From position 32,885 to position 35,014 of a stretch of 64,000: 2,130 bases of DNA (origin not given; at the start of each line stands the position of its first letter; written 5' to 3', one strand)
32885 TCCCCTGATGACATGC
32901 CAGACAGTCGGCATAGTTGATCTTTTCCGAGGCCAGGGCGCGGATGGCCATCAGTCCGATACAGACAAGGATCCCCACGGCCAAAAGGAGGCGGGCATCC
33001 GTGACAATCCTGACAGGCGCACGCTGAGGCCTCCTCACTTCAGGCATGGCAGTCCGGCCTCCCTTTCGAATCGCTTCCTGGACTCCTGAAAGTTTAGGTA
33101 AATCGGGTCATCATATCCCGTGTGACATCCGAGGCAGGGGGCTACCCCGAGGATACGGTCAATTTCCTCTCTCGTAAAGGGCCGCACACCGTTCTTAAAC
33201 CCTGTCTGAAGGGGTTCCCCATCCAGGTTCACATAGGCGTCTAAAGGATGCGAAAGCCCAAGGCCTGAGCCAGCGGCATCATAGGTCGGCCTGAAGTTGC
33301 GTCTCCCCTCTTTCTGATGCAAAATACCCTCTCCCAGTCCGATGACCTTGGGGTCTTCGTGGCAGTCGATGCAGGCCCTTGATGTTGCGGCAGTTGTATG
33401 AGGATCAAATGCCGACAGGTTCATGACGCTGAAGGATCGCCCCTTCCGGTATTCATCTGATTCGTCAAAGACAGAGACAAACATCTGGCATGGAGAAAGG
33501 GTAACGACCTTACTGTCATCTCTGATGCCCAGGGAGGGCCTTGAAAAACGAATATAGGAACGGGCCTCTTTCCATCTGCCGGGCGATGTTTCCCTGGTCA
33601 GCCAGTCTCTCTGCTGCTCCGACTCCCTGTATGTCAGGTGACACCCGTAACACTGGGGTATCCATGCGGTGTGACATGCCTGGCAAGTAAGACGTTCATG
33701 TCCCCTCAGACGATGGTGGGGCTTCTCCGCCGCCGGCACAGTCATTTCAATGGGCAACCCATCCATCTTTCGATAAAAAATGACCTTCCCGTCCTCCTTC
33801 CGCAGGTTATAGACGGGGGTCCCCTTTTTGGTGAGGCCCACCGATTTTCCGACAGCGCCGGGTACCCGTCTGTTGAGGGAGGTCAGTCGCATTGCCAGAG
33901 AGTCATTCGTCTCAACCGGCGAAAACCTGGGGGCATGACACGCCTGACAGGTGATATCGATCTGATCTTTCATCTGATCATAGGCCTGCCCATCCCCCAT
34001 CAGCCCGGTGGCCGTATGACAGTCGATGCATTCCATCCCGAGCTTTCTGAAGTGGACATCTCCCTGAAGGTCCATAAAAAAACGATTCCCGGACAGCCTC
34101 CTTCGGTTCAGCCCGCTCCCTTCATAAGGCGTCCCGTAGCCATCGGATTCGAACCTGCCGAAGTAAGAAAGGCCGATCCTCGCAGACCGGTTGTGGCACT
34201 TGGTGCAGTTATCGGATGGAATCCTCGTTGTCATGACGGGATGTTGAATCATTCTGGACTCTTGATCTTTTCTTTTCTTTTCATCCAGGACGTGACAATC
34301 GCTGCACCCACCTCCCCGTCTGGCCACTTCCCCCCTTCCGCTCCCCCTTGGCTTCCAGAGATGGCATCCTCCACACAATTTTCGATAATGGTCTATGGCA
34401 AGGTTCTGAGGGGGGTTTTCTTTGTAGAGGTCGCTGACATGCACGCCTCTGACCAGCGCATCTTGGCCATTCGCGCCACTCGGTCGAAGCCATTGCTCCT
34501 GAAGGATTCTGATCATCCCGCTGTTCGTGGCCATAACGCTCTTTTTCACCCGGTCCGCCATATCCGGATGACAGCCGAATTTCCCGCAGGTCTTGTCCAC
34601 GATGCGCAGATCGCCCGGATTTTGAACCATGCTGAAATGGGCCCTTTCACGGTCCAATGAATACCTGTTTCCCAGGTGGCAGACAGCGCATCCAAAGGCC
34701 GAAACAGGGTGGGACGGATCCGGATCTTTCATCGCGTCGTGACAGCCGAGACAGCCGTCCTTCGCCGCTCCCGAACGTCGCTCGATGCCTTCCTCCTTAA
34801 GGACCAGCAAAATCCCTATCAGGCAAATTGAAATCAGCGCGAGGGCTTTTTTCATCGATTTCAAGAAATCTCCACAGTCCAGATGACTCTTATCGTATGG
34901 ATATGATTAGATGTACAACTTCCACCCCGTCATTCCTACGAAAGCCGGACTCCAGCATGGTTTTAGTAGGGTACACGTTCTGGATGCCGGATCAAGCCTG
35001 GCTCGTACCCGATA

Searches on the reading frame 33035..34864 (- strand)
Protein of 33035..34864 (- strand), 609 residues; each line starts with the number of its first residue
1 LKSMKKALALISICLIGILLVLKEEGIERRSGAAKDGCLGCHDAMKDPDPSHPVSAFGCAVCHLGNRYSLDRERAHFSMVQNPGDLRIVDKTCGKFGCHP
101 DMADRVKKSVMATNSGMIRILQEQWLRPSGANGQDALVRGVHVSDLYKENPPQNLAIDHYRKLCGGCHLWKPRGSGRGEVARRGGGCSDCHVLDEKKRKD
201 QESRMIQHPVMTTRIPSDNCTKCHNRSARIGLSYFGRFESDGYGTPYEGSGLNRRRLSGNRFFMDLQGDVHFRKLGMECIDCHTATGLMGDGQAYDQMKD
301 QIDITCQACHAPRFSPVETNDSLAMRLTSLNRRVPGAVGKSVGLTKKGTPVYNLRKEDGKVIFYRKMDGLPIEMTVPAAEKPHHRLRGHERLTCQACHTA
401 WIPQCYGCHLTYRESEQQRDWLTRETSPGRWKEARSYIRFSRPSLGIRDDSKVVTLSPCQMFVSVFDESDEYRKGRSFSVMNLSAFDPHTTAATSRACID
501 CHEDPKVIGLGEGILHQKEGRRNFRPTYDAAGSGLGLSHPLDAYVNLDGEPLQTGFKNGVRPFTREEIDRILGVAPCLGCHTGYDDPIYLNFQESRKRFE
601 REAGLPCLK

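Call 54: search_protein_families(library=pfam, proteins=[window:33035-34864:-], max_evalue=0.00001)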
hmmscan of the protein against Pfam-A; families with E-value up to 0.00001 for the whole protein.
window:33035-34864:- (609 aa): 3 families
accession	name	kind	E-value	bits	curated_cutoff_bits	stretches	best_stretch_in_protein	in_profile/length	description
PF14522.11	Cytochrome_C7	-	5.6e-09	36.1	24.8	0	267-312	4-50/67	Cytochrome c7 and related cytochrome c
PF14537.11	Cytochrom_c3_2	-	7.7e-08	33.1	25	0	164-226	9-66/79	Cytochrome c3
PF02085.21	Cytochrom_CIII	-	2e-06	28.5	22.9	0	159-228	28-86/101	Class III cytochrome C family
